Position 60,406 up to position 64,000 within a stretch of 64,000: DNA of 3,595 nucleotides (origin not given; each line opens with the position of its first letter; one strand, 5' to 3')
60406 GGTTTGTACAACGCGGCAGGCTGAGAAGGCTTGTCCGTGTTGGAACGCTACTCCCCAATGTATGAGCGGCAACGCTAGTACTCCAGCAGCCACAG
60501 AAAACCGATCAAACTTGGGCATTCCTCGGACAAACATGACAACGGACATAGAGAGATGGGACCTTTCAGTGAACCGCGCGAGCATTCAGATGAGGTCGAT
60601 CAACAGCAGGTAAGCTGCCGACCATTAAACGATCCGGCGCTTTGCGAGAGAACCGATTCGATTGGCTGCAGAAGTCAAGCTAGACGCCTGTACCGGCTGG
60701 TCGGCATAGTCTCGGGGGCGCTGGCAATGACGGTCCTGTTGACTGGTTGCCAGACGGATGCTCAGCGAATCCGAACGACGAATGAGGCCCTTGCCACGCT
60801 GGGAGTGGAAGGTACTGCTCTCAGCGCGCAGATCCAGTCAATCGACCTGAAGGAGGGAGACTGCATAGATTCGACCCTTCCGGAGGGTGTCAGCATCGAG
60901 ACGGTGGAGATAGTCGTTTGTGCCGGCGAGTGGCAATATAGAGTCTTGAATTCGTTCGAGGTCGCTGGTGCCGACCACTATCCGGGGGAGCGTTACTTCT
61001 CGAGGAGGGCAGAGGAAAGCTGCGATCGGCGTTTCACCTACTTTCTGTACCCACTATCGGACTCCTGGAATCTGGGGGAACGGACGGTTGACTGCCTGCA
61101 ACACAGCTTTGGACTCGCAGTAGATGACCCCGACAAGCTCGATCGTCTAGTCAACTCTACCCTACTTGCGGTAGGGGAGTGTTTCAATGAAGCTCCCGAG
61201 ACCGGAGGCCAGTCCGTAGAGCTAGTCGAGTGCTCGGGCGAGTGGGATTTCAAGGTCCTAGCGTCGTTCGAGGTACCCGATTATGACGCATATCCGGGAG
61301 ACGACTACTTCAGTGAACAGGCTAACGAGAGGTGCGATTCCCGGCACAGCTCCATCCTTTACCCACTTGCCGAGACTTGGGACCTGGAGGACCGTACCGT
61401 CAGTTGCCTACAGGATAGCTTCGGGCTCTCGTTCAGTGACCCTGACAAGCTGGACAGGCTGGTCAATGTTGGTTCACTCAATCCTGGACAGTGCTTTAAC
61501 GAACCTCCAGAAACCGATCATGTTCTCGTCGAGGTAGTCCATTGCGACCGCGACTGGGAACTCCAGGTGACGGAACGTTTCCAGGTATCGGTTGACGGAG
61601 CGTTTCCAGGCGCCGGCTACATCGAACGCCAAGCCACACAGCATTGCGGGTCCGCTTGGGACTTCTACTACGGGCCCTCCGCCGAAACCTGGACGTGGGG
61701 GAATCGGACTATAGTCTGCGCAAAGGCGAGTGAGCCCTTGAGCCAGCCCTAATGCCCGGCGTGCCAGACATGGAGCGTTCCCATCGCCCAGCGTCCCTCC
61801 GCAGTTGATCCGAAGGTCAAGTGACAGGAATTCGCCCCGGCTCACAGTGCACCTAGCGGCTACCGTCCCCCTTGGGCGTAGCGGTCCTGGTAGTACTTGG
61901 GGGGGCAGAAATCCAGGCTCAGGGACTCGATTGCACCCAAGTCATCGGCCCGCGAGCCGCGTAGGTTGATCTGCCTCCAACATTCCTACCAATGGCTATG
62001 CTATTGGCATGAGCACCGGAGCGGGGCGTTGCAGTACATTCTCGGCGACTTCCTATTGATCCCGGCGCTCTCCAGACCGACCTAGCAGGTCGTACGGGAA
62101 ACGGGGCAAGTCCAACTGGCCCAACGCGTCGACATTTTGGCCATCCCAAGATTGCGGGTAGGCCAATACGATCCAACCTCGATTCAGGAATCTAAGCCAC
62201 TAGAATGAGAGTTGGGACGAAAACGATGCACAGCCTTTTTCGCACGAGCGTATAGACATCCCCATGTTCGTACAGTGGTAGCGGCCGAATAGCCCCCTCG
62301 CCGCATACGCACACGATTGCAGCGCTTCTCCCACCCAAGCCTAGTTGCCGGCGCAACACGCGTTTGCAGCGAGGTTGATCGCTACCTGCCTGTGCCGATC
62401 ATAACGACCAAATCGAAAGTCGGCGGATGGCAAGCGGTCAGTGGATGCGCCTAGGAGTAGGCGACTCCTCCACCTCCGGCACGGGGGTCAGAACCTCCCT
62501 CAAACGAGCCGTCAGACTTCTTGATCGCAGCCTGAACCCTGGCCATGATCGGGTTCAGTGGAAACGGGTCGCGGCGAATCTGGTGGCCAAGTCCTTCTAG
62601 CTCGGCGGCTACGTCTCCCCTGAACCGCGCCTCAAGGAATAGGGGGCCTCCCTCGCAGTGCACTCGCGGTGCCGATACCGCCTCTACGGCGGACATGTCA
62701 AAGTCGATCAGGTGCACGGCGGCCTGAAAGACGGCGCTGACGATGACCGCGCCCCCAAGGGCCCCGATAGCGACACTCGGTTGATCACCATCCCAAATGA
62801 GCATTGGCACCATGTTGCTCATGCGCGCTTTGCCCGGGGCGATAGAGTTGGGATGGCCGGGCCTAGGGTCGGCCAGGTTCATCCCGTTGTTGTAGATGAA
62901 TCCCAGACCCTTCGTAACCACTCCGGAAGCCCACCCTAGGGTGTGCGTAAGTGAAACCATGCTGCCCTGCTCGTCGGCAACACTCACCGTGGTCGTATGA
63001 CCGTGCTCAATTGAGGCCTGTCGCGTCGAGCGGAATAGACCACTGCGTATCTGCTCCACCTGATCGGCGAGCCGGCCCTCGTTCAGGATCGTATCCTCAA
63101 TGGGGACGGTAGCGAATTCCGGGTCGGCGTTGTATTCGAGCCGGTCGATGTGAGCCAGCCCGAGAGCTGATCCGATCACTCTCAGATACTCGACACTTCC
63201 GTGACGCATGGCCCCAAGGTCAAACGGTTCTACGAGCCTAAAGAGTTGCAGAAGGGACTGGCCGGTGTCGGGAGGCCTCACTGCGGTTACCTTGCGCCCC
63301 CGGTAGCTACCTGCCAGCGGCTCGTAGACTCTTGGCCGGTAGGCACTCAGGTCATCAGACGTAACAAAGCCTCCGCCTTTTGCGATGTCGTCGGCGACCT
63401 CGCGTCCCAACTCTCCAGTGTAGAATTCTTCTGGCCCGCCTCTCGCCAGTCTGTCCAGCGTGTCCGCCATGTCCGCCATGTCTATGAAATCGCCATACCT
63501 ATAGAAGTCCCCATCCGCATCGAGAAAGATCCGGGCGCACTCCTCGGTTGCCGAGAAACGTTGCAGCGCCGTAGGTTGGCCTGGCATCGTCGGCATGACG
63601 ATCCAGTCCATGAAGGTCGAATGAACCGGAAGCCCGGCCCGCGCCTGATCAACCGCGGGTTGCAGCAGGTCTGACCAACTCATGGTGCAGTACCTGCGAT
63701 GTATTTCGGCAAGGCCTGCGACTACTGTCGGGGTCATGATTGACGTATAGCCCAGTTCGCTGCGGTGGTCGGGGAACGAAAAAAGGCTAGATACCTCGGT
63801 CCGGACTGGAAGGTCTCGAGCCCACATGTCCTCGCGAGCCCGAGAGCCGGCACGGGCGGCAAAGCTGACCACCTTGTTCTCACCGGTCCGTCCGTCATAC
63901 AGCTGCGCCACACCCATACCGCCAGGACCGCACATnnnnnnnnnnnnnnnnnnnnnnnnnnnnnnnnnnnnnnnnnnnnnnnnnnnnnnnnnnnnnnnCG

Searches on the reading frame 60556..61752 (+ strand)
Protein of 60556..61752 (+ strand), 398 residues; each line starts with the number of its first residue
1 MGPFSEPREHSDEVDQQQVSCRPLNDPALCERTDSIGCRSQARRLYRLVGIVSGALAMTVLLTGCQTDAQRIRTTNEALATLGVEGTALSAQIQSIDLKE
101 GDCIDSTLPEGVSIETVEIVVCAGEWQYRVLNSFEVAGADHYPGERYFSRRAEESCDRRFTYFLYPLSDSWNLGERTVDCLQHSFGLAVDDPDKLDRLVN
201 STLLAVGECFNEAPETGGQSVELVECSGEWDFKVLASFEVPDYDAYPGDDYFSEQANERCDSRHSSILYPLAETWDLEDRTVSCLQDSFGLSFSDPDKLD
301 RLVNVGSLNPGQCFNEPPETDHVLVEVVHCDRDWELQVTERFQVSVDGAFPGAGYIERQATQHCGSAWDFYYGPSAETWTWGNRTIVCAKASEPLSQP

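Call 13: search_protein_families(library=pfam, proteins=[window:60556-61752:+], max_evalue=0.01)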
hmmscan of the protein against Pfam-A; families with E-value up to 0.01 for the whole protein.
window:60556-61752:+ (398 aa): 1 family
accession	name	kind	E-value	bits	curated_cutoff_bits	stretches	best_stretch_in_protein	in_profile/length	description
PF13845.11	Septum_form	-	4.5e-17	62.8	25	2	162-262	84-189/227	Septum formation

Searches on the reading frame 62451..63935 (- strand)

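Call 71: search_protein_families(library=pfam, proteins=[window:62451-63935:-], max_evalue=0.01)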
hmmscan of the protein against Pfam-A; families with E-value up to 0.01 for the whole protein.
window:62451-63935:- (494 aa): 1 family
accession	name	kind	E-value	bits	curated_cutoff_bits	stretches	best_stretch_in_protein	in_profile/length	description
PF01019.26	G_glu_transpept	-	3.1e-93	313.8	27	1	1-487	28-511/512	Gamma-glutamyltranspeptidase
